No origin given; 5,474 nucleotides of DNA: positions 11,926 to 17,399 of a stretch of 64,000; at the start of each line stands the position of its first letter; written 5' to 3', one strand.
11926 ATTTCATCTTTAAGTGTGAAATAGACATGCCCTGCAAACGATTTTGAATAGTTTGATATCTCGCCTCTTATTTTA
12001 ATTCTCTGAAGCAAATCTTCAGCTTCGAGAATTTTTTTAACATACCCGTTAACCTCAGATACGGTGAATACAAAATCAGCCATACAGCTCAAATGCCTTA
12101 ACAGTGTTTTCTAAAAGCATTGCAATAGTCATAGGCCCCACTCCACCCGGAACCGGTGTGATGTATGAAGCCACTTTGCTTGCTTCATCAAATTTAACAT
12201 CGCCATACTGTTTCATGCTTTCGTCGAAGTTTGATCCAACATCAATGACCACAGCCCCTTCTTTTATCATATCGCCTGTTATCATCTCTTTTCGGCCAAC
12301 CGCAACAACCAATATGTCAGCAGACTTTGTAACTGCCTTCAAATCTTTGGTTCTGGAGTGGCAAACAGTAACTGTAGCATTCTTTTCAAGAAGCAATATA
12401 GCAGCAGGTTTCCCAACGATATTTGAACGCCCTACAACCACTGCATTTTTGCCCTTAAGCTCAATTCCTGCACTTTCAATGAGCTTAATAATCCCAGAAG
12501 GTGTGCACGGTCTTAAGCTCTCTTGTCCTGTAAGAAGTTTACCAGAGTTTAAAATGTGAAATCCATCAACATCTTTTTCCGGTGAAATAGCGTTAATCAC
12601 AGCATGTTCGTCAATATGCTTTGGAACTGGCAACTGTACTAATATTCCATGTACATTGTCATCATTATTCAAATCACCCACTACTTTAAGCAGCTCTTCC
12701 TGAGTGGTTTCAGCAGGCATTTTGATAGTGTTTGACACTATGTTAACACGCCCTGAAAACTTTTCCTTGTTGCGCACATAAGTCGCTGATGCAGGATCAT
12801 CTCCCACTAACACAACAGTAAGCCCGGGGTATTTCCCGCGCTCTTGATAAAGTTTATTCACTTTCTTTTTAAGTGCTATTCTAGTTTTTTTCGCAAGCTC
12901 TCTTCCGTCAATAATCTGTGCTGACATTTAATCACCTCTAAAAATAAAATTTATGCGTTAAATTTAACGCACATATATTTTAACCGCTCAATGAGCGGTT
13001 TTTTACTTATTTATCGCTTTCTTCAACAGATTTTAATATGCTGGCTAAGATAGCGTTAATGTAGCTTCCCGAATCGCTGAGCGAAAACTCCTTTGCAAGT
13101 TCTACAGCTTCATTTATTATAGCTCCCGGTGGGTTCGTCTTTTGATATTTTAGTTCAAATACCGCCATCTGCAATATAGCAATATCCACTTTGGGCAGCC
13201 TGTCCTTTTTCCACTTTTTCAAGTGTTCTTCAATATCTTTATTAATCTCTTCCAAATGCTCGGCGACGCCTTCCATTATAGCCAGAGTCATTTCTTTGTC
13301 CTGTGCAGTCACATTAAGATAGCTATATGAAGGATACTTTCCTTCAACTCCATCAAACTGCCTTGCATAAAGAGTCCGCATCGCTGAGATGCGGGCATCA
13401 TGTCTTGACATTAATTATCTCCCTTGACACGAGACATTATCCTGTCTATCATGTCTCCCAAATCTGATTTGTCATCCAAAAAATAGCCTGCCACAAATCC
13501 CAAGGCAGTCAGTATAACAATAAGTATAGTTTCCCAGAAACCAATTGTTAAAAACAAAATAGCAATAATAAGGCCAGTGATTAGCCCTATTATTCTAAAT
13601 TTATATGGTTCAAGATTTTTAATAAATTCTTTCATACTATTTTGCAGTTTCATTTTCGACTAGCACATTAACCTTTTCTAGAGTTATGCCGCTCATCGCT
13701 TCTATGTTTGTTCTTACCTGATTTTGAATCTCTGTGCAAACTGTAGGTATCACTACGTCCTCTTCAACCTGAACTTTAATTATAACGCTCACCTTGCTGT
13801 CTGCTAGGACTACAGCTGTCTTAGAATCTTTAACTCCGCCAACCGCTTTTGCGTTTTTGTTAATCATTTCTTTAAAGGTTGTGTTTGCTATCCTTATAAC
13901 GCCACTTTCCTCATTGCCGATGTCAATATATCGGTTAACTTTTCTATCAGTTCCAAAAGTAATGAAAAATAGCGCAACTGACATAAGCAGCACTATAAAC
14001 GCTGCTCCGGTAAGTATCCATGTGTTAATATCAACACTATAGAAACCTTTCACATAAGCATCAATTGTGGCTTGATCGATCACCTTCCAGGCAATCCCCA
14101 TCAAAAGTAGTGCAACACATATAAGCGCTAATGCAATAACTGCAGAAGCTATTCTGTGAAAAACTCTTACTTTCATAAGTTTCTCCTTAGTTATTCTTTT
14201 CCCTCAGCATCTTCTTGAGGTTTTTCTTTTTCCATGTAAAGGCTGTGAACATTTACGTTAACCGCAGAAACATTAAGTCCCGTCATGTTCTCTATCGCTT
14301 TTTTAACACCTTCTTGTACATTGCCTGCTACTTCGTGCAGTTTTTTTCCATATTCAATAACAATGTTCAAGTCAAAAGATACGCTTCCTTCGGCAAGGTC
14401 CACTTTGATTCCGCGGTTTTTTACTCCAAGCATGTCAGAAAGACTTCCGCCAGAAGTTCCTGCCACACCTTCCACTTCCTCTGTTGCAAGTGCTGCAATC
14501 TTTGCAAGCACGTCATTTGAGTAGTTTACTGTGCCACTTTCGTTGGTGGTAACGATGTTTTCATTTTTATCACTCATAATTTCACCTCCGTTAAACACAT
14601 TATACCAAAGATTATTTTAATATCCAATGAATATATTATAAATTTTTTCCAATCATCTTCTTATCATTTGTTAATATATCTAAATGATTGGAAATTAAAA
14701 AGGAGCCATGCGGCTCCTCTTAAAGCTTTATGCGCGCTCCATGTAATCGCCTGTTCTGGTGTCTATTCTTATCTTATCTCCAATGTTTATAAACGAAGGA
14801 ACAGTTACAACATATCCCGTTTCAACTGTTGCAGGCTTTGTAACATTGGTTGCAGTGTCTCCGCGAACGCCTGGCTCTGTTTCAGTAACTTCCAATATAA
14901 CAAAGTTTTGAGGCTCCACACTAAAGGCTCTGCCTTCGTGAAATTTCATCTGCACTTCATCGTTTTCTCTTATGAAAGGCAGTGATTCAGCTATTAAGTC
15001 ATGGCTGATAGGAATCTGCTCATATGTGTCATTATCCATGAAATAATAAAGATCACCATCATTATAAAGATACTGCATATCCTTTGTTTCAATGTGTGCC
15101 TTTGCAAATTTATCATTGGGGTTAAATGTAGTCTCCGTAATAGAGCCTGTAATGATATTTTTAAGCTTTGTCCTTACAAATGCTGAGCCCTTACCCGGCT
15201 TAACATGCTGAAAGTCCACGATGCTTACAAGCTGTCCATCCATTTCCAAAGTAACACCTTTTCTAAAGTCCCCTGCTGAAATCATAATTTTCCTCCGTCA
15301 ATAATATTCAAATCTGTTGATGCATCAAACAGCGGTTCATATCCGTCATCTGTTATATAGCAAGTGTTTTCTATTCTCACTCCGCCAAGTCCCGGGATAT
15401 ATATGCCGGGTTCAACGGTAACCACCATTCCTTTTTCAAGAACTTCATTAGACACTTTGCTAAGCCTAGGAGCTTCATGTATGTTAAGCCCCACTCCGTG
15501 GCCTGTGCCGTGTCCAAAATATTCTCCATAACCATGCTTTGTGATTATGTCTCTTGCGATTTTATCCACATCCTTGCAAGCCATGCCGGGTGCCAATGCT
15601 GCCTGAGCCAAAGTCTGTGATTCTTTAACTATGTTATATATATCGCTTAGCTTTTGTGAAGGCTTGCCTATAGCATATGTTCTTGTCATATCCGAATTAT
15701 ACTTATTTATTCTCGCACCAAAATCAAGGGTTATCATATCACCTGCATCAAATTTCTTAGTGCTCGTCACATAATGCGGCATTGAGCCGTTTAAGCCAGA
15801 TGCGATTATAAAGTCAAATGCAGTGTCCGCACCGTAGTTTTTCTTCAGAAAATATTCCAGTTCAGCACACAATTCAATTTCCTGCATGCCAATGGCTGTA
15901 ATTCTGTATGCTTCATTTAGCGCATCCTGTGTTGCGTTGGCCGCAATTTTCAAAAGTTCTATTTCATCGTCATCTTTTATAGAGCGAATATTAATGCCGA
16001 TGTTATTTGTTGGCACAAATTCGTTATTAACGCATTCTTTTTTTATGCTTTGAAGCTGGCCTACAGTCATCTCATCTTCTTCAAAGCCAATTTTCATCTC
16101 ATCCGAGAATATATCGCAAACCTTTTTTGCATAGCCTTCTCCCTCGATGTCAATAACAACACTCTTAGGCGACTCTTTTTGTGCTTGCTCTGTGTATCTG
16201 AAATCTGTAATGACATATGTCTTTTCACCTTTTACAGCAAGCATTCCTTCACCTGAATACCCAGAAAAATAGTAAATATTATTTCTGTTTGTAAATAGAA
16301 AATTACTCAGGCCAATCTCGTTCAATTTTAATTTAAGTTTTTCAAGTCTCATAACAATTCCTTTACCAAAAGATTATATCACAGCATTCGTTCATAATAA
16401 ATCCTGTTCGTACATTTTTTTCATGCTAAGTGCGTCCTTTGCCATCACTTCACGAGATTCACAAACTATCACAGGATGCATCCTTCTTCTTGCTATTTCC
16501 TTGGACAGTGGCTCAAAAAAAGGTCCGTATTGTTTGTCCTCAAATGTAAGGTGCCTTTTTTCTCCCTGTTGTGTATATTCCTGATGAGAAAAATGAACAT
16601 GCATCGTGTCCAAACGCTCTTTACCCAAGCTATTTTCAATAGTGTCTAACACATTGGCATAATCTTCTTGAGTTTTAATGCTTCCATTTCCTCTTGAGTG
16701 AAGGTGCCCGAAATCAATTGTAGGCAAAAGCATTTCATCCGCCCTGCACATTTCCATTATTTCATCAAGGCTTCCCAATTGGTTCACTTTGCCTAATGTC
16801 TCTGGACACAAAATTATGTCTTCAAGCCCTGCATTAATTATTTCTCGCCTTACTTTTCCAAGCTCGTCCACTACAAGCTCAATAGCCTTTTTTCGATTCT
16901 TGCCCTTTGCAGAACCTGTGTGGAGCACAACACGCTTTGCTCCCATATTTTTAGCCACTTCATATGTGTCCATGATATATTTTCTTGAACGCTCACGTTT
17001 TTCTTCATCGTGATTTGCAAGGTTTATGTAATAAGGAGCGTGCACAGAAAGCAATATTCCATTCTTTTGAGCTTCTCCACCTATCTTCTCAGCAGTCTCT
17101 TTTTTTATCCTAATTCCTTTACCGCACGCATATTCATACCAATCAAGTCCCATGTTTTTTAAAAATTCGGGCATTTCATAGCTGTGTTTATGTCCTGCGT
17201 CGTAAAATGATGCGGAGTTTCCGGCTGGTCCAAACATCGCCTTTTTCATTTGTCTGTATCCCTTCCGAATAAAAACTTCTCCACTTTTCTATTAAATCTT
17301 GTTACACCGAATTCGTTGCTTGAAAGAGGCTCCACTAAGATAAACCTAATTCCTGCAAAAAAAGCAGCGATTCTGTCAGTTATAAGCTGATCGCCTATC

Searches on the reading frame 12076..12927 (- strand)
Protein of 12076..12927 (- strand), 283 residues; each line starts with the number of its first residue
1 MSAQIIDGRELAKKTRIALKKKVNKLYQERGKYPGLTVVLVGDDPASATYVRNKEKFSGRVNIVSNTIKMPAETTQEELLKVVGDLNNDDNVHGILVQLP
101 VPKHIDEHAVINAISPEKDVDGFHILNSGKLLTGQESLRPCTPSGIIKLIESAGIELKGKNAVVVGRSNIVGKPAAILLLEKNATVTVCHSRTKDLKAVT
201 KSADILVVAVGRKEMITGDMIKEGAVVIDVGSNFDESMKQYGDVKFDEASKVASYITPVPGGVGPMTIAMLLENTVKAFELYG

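Call 5: search_protein_families(library=pfam, proteins=[window:12076-12927:-])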
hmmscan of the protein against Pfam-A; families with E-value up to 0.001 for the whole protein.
window:12076-12927:- (283 aa): 2 families
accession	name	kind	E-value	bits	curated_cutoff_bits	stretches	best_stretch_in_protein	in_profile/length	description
PF02882.25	THF_DHG_CYH_C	-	1.1e-71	239.7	27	1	124-280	1-157/160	Tetrahydrofolate dehydrogenase/cyclohydrolase, NAD(P)-binding domain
PF00763.28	THF_DHG_CYH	-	4.3e-42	143.5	32.8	1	6-121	1-115/115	Tetrahydrofolate dehydrogenase/cyclohydrolase, catalytic domain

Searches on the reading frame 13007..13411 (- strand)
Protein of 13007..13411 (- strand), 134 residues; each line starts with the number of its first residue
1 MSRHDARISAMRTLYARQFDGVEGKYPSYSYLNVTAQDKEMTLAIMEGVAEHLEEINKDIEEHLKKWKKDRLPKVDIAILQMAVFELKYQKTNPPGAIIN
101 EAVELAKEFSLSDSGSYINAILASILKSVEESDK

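Call 5: search_protein_families(library=pfam, proteins=[window:13007-13411:-])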
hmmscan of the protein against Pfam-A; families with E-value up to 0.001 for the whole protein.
window:13007-13411:- (134 aa): 1 family
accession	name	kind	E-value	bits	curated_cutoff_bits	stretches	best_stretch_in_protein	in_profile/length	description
PF01029.23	NusB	-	5e-29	101.8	23.1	1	5-127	2-133/133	NusB family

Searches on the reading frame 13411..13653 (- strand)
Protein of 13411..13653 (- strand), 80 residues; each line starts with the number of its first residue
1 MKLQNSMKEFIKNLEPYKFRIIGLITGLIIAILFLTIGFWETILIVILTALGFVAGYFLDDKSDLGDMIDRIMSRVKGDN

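Call 7: search_protein_families(library=ncbifam, proteins=[window:13411-13653:-], max_evalue=0.01)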
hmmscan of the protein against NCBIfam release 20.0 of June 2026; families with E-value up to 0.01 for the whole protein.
window:13411-13653:- (80 aa): 0 families

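Call 68: search_protein_families(library=pfam, proteins=[window:13411-13653:-], max_evalue=0.01)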
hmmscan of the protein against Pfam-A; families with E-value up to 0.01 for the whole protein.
window:13411-13653:- (80 aa): 2 families
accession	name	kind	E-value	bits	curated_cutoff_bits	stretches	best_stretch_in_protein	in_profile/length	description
PF10031.14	DUF2273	-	2.4e-16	59.9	25.4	1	14-60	2-48/48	Small integral membrane protein (DUF2273)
PF08040.16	NADH_oxidored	-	0.0024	17.9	27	1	45-64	13-32/58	MNLL subunit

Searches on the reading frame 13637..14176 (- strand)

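Call 7: search_protein_families(library=ncbifam, proteins=[window:13637-14176:-], max_evalue=0.01)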
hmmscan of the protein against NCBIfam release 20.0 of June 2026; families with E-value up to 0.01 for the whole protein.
window:13637-14176:- (179 aa): 1 family
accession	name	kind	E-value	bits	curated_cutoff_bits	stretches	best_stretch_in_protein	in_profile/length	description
NF033218.1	anchor_AmaP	equivalog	3.3e-19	69.2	55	1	4-173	2-166/166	alkaline shock response membrane anchor protein AmaP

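Call 68: search_protein_families(library=pfam, proteins=[window:13637-14176:-], max_evalue=0.01)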
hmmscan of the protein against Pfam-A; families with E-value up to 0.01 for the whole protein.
window:13637-14176:- (179 aa): 1 family
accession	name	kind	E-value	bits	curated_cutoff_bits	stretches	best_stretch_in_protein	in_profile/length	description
PF03780.18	Asp23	-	4.2e-07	30.8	28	1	91-174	24-105/108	Asp23 family, cell envelope-related function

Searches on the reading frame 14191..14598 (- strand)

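Call 7: search_protein_families(library=ncbifam, proteins=[window:14191-14598:-], max_evalue=0.01)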
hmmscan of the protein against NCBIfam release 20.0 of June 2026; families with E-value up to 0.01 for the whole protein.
window:14191-14598:- (135 aa): 1 family
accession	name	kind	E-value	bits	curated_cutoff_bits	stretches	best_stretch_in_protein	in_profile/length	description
NF033218.1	anchor_AmaP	equivalog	2e-07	30.9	55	1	53-117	102-166/166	alkaline shock response membrane anchor protein AmaP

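Call 68: search_protein_families(library=pfam, proteins=[window:14191-14598:-], max_evalue=0.01)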
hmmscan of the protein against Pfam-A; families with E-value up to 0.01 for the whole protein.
window:14191-14598:- (135 aa): 1 family
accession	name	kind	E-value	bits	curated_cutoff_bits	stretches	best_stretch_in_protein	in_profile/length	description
PF03780.18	Asp23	-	8.2e-28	97.4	28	1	21-119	2-106/108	Asp23 family, cell envelope-related function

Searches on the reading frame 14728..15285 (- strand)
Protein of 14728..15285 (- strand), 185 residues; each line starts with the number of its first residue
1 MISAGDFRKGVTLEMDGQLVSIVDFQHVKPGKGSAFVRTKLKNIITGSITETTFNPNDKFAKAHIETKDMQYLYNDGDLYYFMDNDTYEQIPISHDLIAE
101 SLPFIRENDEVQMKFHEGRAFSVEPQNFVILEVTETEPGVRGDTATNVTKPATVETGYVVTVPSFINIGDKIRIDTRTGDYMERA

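Call 7: search_protein_families(library=ncbifam, proteins=[window:14728-15285:-], max_evalue=0.01)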
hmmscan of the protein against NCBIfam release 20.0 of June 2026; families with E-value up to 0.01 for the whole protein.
window:14728-15285:- (185 aa): 8 families
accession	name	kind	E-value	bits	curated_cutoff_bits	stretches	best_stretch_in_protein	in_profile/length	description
NF001810.0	PRK00529.1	subfamily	3.3e-79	264.8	161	1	1-185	2-186/187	elongation factor P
TIGR00038.1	efp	equivalog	3.1e-78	261.6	185.8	1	2-185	1-184/184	elongation factor P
NF011175.0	PRK14578.1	equivalog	1.4e-39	135.5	301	1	1-185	1-187/187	elongation factor P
NF003392.1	PRK04542.1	equivalog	3e-38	131.6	216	1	4-185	3-187/187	elongation factor P-like protein EfpL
NF009090.0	PRK12426.1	equivalog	2.2e-34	118.7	226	1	1-184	1-184/185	elongation factor P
TIGR02178.1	yeiP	equivalog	2.6e-34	119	264.05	1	4-185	2-186/186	elongation factor P-like protein YeiP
NF003076.0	PRK03999.1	equivalog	9.5e-08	31.7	138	1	5-112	9-115/129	translation initiation factor IF-5A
TIGR00037.1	eIF_5A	equivalog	0.0026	17.6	75.45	1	6-93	11-99/130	translation initiation factor IF-5A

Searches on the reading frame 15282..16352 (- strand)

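Call 68: search_protein_families(library=pfam, proteins=[window:15282-16352:-], max_evalue=0.01)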
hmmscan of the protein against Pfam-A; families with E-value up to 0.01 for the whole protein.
window:15282-16352:- (356 aa): 2 families
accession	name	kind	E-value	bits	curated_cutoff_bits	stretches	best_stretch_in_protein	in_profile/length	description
PF00557.29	Peptidase_M24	-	6.6e-69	232.3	23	1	132-335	1-208/208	Metallopeptidase family M24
PF01321.24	Creatinase_N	-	2.3e-22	80.3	22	1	2-125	1-128/128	Creatinase/Prolidase N-terminal domain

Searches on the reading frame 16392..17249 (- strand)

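Call 68: search_protein_families(library=pfam, proteins=[window:16392-17249:-], max_evalue=0.01)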
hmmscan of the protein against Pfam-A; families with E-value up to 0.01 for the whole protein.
window:16392-17249:- (285 aa): 1 family
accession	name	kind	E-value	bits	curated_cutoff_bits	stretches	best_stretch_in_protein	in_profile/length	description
PF01261.30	AP_endonuc_2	-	3e-30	106.2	31.1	1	28-266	2-230/249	Xylose isomerase-like TIM barrel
